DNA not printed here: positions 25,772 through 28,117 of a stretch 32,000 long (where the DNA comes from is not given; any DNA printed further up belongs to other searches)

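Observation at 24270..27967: OLD-family ATPase/Toprim nuclease plus UvrD-like helicase operon: Gabija-like, but both proteins are larger than canonical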

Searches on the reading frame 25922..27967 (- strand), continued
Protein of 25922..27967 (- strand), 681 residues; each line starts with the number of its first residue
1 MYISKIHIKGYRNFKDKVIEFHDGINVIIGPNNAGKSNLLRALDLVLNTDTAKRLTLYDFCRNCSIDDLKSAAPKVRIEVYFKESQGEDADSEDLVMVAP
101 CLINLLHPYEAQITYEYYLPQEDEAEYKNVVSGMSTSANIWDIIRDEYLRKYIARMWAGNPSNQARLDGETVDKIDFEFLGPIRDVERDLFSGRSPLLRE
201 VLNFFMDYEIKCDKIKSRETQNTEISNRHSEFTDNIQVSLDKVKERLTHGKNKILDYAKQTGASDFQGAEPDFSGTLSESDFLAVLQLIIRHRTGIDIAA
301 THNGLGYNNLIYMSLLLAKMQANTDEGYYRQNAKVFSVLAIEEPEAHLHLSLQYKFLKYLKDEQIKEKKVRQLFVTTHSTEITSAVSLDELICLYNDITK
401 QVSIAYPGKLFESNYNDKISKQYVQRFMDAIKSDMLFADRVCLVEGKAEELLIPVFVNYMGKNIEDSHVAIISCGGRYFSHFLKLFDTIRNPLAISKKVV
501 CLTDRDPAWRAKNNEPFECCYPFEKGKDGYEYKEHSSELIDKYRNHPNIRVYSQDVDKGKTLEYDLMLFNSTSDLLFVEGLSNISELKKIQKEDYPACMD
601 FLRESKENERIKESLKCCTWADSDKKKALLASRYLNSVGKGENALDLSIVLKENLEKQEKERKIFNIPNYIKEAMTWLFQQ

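Call 23: find_encoding_contigs(protein=P0060, flank=8000, max_places=3)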
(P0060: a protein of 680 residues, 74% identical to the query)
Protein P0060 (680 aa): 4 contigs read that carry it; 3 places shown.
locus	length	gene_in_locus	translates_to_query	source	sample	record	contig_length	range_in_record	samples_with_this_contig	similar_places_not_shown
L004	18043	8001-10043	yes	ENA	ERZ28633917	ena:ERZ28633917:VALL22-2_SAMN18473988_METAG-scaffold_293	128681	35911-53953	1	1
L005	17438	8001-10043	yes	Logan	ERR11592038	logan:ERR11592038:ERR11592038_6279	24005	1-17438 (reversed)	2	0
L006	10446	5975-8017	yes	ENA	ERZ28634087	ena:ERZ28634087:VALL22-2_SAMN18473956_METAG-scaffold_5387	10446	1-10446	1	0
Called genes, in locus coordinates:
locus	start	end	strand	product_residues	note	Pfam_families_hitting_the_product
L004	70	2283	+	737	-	PF07693:KAP_NTPase, PF13401:AAA_22 (weak)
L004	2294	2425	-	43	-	-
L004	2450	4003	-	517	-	PF10117:McrBC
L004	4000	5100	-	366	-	PF00004:AAA (faint), PF07728:AAA_5 (weak)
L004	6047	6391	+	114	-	PF13560:HTH_31 (weak), PF01381:HTH_3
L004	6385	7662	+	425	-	PF13657:Couple_hipA, PF07804:HipA_C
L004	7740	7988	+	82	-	-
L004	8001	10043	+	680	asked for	PF02463:SMC_N, PF11398:DUF2813, PF13175:AAA_15, PF13476:AAA_23, PF13514:AAA_27 (weak), PF13304:AAA_21, PF20469:OLD-like_TOPRIM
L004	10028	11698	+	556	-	PF00580:UvrD-helicase, PF13245:AAA_19, PF01443:Viral_helicase1 (faint), PF13361:UvrD_C, PF13538:UvrD_C_2 (faint)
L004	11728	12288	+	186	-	PF04471:Mrr_cat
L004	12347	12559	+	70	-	-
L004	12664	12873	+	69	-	PF01381:HTH_3, PF13443:HTH_26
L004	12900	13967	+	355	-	PF01555:N6_N4_Mtase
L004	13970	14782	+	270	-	PF01555:N6_N4_Mtase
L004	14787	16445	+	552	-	-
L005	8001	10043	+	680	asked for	PF02463:SMC_N, PF11398:DUF2813, PF13175:AAA_15, PF13476:AAA_23, PF13514:AAA_27 (weak), PF13304:AAA_21, PF20469:OLD-like_TOPRIM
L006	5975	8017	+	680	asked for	PF02463:SMC_N, PF11398:DUF2813, PF13175:AAA_15, PF13476:AAA_23, PF13514:AAA_27 (weak), PF13304:AAA_21, PF20469:OLD-like_TOPRIM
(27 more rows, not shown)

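Call 29: predict_structure(alignment_id=A1)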
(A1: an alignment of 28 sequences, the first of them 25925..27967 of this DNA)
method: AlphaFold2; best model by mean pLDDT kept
length: 681 residues; sequences in the alignment: 28
mean_pLDDT: 70.3   pTM: 0.61
mean pLDDT of the five models: 70.3, 69.9, 67.4, 61.6, 61.3
residues with pLDDT >= 90: 171; 70-90: 240; 50-70: 99; < 50: 171
segments of 3 or more residues with pLDDT < 50: 25-35, 173-202, 261-366, 368-385, 430-432
pLDDT, mean of each block of 10 residues (from residue 1): 82 86 51 53 74 80 88 92 70 56 64 88 92 90 91 81 55 47 33 32 62 79 81 67 56 53 42 38 32 37 34 44 40 30 33 43 44 30 49 78 83 89 70 65 84 90 77 81 92 91 83 73 83 79 93 90 93 87 90 93 90 91 95 87 82 90 93 93 57
secondary structure, 60 per line:
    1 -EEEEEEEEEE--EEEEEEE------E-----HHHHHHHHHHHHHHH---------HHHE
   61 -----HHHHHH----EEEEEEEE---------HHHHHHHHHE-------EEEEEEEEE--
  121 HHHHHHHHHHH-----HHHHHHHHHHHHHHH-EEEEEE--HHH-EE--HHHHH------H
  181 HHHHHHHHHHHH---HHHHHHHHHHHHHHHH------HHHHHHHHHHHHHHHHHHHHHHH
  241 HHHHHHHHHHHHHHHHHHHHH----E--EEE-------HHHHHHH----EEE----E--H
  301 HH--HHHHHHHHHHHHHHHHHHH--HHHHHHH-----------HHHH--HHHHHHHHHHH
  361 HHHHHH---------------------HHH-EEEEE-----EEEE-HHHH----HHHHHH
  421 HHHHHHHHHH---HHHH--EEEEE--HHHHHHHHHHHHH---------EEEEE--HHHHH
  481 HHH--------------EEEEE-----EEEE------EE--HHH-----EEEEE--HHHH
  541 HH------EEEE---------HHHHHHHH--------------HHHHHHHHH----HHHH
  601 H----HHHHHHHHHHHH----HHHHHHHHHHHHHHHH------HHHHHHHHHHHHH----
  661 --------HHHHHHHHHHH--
elements in order (helices of 4 or more, strands of 3 or more residues): E2-11 E14-20 H33-47 H66-71 E76-83 H93-101 E110-118 H121-131 H137-151 E153-158 H169-173 H180-192 H196-211 H218-261 E269-271 H279-285 E290-292 H305-323 H326-332 H344-347 H350-366 E392-396 E402-405 H407-410 H415-430 H434-437 E440-444 H447-459 E469-473 H476-483 E498-502 E508-511 E530-534 H537-542 E549-552 H562-569 H584-592 H597-601 H606-617 H622-637 H644-656 H669-679

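Call 33: fold_search(model_id=the predicted structure, library=pdb)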
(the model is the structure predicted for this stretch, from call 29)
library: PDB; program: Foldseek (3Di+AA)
matches with E <= 10: 487; with E <= 0.001: 61
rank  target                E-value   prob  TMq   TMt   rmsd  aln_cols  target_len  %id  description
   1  8x5i_D                1.3e-12  1.00  0.32  0.38  17.7       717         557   17  Structure of ATP/Mg2+ bound Gabija GajA (released 2024-02-28)
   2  8x5i_B                1.9e-11  1.00  0.33  0.39  18.1       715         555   15  Structure of ATP/Mg2+ bound Gabija GajA (released 2024-02-28)
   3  8u7i_A                1.9e-11  1.00  0.33  0.35  19.0       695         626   17  Structure of the phage immune evasion protein Gad1 bound to the Gabija GajAB complex (released 2023-11-22)
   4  6p74                  7.5e-11  1.00  0.30  0.38  17.5       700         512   16  OLD nuclease from Thermus Scotoductus (released 2020-01-29)
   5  8sm3_A                8.3e-11  1.00  0.33  0.39  17.9       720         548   16  Structure of Bacillus cereus VD045 Gabija GajA-GajB Complex (released 2023-11-22)
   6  9lp9_B                2.7e-10  1.00  0.28  0.26  20.1       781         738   13  The cryo-EM structure of retron Eco8 in a standby state (released 2025-11-19)
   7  8tjy_A                1.2e-09  1.00  0.29  0.39  15.6       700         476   15  Structure of Gabija AB complex (released 2024-04-24)
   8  9p4j_A                1.7e-09  1.00  0.27  0.26  22.1       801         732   14  The structure of Retron Eco8 in Apo state (released 2025-11-12)
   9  8x5i_A                3.0e-09  1.00  0.31  0.41  16.0       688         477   14  Structure of ATP/Mg2+ bound Gabija GajA (released 2024-02-28)
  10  8j4t_A                1.0e-08  1.00  0.29  0.38  15.2       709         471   15  GajA-GajB complex (released 2024-02-21)
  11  9lpa_B                1.6e-08  1.00  0.28  0.26  22.2       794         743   14  The cryo-EM structure of retron Eco8 in an active state (released 2025-11-19)
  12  8x5i_C                1.7e-08  1.00  0.31  0.41  14.7       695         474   15  Structure of ATP/Mg2+ bound Gabija GajA (released 2024-02-28)
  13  8jqb_A                2.1e-08  1.00  0.30  0.40  14.9       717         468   14  Structure of Gabija GajA-GajB 4:4 Complex (released 2024-02-28)
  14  9x94_J                4.9e-08  1.00  0.26  0.24  23.7       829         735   13  Apo Retron-Eco8 complex (released 2026-03-18)
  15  8jq9_A                1.1e-07  1.00  0.30  0.42  15.4       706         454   14  Structure of Gabija GajA (released 2024-02-28)
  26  6nk8_B                5.1e-05  1.00  0.19  0.52   9.2       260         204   18  C-terminal region of the Burkholderia pseudomallei OLD protein (released 2019-08-07)
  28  6nk8_A                8.2e-05  1.00  0.19  0.56   9.8       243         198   18  C-terminal region of the Burkholderia pseudomallei OLD protein (released 2019-08-07)
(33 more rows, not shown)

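Call 34: search_solved_structures(query=A1, max_evalue=0.00001, show_alignments=2)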
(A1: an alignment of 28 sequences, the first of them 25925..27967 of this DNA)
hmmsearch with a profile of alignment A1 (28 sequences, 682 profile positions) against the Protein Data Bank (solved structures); distinct sequences matched with E-value up to 0.00001: 36.
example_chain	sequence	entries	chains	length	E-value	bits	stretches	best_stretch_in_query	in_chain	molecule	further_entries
8j4t_A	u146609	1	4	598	3.1e-15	58.7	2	336-485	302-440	Endonuclease GajA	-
8wy4_A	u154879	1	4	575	3.1e-15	58.7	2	336-485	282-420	Endonuclease GajA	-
8jq9_B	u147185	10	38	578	3.1e-15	58.7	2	336-485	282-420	Endonuclease GajA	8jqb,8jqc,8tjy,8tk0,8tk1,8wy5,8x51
8u7i_A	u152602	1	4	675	4.8e-15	58.1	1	336-485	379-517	Endonuclease GajA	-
8sm3_A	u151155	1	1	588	8.2e-15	57.3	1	336-485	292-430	Endonuclease GajA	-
6p74_A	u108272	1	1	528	1.8e-12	49.5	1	338-476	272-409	Putative ATP-dependent endonuclease of the OLD family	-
6njv_A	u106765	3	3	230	6.9e-11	44.3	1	423-508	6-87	Xcc_CTR_I | Xcc_ctr_pt | Xcc_ctr_Hg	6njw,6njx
6nk8_A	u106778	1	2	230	5.9e-10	41.2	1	423-508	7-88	Class 2 OLD family nuclease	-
5z67_A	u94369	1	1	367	7.5e-09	37.6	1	1-46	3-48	DNA replication and repair protein RecF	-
5z69_A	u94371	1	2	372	7.7e-09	37.5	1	1-46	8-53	DNA replication and repair protein RecF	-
5z68_A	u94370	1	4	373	7.7e-09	37.5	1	1-46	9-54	DNA replication and repair protein RecF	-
8ee4_A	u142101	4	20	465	1.1e-08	37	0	1-47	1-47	PtuA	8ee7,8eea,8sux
1us8_A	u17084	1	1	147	1.1e-08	37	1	2-44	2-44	DNA DOUBLE-STRAND BREAK REPAIR RAD50 ATPASE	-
1f2t_A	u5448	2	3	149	1.2e-08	37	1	2-44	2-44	RAD50 ABC-ATPASE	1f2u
1ii8_A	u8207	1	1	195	1.4e-08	36.7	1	2-44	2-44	Rad50 ABC-ATPase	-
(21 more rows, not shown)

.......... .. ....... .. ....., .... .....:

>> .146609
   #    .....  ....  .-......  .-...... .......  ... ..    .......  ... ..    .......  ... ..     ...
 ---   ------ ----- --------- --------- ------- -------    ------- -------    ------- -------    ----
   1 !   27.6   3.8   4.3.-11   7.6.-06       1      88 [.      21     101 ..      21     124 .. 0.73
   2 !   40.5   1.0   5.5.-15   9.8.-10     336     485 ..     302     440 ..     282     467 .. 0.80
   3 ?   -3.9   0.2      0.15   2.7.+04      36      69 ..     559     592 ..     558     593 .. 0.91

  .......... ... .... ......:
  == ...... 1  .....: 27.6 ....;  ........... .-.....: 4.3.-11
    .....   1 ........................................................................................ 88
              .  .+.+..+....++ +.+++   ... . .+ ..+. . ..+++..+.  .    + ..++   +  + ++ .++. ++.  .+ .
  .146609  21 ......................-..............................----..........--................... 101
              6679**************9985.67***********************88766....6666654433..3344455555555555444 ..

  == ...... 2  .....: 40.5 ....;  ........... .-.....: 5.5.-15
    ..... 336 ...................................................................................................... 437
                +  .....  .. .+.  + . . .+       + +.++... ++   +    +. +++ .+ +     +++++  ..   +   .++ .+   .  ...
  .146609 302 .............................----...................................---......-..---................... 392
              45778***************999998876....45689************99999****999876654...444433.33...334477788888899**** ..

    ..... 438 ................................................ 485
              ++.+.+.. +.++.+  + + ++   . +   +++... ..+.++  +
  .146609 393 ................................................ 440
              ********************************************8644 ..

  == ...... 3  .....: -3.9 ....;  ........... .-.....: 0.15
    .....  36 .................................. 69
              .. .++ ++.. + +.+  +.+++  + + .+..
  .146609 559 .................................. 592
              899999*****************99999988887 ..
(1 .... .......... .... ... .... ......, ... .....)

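Call 35: search_protein_representatives(protein=window:25925-27967:-)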
Query: 681 residues. Proteins with E-value up to 0.001 (for the whole library): 6992; up to 1e-10: 2005; up to 1e-30: 213. The best 150 are listed.
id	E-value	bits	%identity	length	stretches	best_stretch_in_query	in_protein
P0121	1.8e-216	737.0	52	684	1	1-679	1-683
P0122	9.7e-194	661.9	49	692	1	1-678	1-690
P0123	1.2e-190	651.7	49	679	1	1-680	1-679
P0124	7.9e-160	549.9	44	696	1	1-679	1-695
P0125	1.1e-152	526.2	44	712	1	1-678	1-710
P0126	2.4e-150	518.5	41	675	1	1-679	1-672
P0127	5.1e-146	504.3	43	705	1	1-679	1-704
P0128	1.4e-141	489.6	44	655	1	1-678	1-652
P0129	8.0e-140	483.8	51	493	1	192-675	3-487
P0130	1.1e-134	466.8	42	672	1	1-679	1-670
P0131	1.2e-132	460.0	41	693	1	1-679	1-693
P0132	1.4e-132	459.9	45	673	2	1-578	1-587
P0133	4.8e-132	458.1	39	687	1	1-678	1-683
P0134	1.9e-131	456.1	45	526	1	158-679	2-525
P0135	2.0e-131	456.0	40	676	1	7-681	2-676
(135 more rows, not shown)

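Call 59: search_dna_similar(query=window:25925-27967:-, collection=plasmids, mode=protein, max_rows=12, max_evalue=1e-20)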
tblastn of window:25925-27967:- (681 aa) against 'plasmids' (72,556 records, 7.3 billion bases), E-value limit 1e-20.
Records with a match: 103; places in all: 103; records where one place covers at least 80% of the query: 33.
Best place of each record, by identity: <60% 103.
By first word of the organism name: Bacillus 13; Agrobacterium 12; Rhizobium 8; Burkholderia 6; Aeromonas 5; Rhodococcus 4; Enterobacter 4; Streptomyces 4; Lactiplantibacillus 3; Priestia 3; and 31 more.
By predicted mobility (MOB-suite, as given by PLSDB): non-mobilizable 41; conjugative 40; mobilizable 22.
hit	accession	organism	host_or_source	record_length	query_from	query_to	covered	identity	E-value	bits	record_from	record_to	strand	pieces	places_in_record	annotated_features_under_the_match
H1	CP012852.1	Persicobacter sp. JZB09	cell culture,soil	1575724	1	678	100%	47.5%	0e+0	629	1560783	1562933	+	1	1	none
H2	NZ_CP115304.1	Bacillus tropicus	Tryonyx sinensis (Chinese soft-shell ...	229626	1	681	100%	45.7%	0e+0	612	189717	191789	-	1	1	AAA family ATPase | ATP-dependent helicase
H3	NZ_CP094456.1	Bacillus sp. ZJS3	cell culture,biological soil crust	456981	1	681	100%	45.0%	0e+0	581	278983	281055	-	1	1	AAA family ATPase | ATP-dependent helicase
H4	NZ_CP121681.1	Psychrobacter sp. SIT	sheep,whole organism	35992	1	680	100%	44.6%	0e+0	607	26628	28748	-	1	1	AAA family ATPase | ATP-dependent helicase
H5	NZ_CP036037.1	Bacillus mycoides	cell culture,soil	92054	1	680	100%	42.5%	1e-176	566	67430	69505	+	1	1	AAA family ATPase | ATP-dependent helicase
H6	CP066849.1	Bacillus mycoides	single cell,soil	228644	1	680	100%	41.1%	3e-143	535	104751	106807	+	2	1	ATP-dependent helicase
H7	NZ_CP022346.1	Bacillus thuringiensis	soil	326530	1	680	100%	41.1%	3e-165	533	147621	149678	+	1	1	AAA family ATPase | ATP-dependent helicase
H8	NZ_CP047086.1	Bacillus paranthracis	vomit from a food poisoning case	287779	1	680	100%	40.9%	7e-164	529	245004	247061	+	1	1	AAA family ATPase | ATP-dependent helicase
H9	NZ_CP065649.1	Bacillus cereus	-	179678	1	680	100%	40.8%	2e-163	528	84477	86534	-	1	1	AAA family ATPase | ATP-dependent helicase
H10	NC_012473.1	Bacillus cereus 03BB102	-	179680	1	680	100%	40.8%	2e-163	528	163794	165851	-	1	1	AAA family ATPase | ATP-dependent helicase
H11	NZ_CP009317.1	Bacillus cereus 03BB102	Human blood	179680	1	680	100%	40.8%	2e-163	528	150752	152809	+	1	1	AAA family ATPase | ATP-dependent helicase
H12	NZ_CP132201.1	Bacillus thuringiensis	Coprinus comatus,whole organism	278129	1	680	100%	40.6%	2e-163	528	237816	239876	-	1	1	AAA family ATPase | ATP-dependent helicase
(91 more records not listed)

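Call 60: get_annotated_region(hit=H2, flank=3500)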
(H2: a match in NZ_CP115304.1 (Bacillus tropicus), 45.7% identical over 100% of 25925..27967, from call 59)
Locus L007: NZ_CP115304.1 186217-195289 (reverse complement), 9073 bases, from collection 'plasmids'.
description: Bacillus tropicus strain JMT105-2 plasmid JMTpXO, complete sequence
organism: Bacillus tropicus (NCBI taxid 2026188)
taxonomy: Bacteria; Bacillota; Bacilli; Bacillales; Bacillaceae; Bacillus; Bacillus tropicus
host: -; source: Tryonyx sinensis (Chinese soft-shell turtle),spleen; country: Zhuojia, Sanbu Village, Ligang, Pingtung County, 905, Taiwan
typing (MOB-suite, as given by PLSDB): non-mobilizable; replicon rep_cluster_125; mating-pair formation MPF_T
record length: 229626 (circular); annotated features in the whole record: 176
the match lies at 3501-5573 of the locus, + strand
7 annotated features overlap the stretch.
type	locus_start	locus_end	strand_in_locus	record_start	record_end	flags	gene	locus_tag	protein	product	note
CDS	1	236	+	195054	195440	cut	-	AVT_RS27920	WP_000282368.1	nucleotidyltransferase domain-containing protein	-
CDS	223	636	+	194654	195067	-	-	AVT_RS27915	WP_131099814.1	HEPN domain-containing protein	-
CDS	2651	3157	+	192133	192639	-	-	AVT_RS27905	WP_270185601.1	hypothetical protein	-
CDS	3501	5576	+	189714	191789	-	-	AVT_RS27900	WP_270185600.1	AAA family ATPase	-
CDS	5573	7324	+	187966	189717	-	-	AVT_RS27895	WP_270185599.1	ATP-dependent helicase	-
CDS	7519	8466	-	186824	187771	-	-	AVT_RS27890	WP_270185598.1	site-specific integrase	GO:0015074 - DNA integration [Evidence IEA]; GO:0006310 - DNA recombination [Evidence IEA]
CDS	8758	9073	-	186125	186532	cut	-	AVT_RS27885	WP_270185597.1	hypothetical protein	-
